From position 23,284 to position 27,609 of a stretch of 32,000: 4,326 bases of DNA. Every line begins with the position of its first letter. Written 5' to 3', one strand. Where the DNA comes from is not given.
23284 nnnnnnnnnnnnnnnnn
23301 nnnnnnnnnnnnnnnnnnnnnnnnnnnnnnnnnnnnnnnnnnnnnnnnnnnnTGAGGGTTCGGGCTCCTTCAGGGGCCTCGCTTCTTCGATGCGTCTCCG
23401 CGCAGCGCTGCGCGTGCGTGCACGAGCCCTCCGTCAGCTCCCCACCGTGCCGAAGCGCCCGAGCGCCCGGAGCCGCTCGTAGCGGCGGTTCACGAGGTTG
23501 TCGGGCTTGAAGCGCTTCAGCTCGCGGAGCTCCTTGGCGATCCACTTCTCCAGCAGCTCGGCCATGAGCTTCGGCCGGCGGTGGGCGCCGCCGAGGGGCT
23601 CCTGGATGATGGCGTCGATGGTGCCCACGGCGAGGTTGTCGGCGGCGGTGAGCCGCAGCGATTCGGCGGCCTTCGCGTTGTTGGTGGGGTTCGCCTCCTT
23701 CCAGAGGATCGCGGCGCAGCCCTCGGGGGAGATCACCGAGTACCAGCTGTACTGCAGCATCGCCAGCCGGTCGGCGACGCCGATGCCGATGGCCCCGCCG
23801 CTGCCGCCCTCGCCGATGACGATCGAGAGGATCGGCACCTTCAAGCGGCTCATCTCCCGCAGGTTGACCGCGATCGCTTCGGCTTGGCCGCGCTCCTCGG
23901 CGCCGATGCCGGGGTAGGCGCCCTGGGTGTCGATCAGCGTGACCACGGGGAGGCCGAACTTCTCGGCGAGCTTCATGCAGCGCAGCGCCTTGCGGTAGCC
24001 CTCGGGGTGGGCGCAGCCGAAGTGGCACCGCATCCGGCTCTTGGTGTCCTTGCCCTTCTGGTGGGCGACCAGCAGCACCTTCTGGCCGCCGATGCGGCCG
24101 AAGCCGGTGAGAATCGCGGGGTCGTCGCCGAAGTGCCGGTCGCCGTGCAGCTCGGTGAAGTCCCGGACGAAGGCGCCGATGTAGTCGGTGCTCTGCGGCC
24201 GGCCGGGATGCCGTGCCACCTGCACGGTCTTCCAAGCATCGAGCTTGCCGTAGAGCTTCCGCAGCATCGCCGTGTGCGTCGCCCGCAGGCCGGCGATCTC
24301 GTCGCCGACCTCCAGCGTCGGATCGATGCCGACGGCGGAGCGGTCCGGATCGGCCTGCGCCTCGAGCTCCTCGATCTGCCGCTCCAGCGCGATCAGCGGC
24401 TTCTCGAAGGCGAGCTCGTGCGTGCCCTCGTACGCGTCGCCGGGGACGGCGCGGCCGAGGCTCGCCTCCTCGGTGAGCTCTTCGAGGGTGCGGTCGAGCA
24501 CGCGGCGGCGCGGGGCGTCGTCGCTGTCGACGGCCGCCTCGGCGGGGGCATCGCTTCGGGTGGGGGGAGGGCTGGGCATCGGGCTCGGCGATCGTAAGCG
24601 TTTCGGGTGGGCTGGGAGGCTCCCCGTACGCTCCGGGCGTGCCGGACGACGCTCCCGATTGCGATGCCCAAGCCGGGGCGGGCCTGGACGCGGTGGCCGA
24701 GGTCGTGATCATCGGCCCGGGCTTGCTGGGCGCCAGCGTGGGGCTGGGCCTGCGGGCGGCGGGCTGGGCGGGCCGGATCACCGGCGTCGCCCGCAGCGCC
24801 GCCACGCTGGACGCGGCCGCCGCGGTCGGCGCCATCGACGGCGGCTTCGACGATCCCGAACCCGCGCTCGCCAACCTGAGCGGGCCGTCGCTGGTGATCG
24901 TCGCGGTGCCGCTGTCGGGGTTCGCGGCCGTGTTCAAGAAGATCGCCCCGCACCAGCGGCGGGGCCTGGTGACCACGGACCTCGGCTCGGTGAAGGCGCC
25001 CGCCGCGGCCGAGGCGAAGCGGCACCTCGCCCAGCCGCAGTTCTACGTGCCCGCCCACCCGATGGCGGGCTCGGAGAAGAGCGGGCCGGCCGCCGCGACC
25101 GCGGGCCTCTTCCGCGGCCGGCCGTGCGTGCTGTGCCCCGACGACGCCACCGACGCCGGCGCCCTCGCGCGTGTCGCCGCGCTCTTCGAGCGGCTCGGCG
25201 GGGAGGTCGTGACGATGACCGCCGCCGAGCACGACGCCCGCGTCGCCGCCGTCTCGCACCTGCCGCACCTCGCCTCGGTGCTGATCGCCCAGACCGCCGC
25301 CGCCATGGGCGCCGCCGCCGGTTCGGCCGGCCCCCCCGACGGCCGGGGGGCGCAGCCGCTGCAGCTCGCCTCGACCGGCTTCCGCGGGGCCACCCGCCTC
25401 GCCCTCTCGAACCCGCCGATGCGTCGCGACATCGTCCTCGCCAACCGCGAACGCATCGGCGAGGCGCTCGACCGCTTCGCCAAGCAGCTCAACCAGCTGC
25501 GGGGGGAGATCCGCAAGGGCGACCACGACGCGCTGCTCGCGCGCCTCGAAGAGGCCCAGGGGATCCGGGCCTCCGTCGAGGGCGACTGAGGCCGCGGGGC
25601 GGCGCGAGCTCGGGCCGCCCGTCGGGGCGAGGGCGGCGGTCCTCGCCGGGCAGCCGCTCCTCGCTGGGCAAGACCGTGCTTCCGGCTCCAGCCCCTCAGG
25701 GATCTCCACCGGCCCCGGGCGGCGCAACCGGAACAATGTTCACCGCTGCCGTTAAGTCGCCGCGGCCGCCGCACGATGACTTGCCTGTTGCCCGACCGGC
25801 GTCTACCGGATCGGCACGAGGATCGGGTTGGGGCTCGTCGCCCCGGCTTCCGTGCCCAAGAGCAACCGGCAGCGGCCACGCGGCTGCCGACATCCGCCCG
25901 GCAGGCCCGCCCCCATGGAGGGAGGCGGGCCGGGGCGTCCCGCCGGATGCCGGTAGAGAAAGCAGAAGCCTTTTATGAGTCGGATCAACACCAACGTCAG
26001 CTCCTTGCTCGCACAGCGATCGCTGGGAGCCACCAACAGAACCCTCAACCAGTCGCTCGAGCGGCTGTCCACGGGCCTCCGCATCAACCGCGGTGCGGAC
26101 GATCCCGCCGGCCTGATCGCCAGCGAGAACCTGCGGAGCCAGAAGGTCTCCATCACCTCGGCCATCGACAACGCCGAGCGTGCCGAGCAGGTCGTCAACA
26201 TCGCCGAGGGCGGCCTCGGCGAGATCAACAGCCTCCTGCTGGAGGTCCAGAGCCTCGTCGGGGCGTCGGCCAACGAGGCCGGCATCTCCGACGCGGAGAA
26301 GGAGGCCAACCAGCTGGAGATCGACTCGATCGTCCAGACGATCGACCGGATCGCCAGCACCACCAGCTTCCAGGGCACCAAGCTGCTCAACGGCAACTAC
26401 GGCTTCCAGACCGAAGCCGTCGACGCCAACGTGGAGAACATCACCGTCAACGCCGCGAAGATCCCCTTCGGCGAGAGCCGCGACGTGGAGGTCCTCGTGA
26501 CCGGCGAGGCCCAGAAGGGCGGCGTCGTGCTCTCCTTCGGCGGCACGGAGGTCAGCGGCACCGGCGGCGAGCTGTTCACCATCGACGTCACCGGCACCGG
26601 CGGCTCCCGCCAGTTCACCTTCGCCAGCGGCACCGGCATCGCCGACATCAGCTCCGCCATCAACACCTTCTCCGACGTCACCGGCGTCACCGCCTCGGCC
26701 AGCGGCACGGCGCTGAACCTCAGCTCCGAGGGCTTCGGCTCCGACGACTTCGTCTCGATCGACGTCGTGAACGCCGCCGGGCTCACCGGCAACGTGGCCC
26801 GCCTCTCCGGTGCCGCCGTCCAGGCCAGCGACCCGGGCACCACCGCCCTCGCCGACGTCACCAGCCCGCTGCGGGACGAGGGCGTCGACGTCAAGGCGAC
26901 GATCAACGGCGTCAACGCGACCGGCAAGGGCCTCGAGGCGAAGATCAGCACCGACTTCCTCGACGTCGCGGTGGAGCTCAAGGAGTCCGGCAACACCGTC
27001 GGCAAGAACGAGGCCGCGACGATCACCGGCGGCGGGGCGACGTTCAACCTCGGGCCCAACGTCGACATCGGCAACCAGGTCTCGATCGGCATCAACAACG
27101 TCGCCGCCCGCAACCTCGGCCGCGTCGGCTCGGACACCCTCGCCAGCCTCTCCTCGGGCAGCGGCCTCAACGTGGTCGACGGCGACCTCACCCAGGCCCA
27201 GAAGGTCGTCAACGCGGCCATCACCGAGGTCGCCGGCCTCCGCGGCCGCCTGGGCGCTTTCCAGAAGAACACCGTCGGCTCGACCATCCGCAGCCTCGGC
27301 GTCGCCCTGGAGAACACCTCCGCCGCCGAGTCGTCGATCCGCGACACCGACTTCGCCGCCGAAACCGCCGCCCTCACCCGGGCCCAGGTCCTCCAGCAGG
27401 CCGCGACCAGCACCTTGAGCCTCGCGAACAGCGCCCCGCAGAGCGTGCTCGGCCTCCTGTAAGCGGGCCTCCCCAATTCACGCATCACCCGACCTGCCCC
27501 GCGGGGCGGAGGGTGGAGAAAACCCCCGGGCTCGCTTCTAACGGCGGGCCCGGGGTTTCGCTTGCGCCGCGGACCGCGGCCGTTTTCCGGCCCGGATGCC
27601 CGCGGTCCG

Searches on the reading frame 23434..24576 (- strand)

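Call 67: search_protein_families(library=pfam, proteins=[window:23434-24576:-], max_evalue=0.001)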
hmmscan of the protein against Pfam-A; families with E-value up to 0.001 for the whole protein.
window:23434-24576:- (380 aa): 2 families
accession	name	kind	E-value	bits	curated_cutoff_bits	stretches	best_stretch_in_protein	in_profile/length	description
PF03255.19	ACCA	-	1.8e-132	441.6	23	1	55-373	2-310/310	Acetyl co-enzyme A carboxylase carboxyltransferase-like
PF01039.27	Carboxyl_trans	-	1.2e-20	74.1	22.3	1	154-303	283-428/493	Carboxyl transferase domain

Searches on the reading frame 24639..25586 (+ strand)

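Call 67: search_protein_families(library=pfam, proteins=[window:24639-25586:+], max_evalue=0.001)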
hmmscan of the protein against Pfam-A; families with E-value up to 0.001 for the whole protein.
window:24639-25586:+ (316 aa): 2 families
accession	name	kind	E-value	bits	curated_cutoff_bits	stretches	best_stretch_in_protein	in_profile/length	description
PF02153.23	PDH_N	-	1.8e-32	112.4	26.5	1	35-191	2-153/154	Prephenate dehydrogenase, nucleotide-binding domain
PF20463.3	PDH_C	-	8.1e-21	74.7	22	1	195-304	2-101/102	Prephenate dehydrogenase, dimerization domain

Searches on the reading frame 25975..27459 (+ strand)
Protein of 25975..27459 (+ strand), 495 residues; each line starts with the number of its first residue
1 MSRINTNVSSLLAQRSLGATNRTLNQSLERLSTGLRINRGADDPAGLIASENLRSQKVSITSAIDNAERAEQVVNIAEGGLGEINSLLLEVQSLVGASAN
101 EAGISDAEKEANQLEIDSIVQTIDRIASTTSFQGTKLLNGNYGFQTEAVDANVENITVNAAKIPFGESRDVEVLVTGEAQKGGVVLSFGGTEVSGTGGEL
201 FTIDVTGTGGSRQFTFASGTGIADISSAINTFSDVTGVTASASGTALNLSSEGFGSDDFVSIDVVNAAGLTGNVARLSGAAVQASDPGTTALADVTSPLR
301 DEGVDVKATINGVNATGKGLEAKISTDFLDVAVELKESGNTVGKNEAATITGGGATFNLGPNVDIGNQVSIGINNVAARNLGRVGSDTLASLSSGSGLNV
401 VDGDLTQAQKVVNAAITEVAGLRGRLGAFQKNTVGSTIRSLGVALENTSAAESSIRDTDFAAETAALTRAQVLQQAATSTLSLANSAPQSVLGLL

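Call 67: search_protein_families(library=pfam, proteins=[window:25975-27459:+], max_evalue=0.001)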
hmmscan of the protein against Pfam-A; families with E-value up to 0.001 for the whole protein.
window:25975-27459:+ (495 aa): 3 families
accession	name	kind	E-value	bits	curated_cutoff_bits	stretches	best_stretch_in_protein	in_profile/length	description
PF00669.25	Flagellin_N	-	6e-30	104.6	26.6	1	4-141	1-137/139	Bacterial flagellin N-terminal helical region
PF00700.27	Flagellin_C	-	5e-18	65.6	23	1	411-495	3-86/86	Bacterial flagellin C-terminal helical region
PF07196.18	Flagellin_IN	-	1.5e-06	28.7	22.7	1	202-251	3-53/55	Flagellin hook IN motif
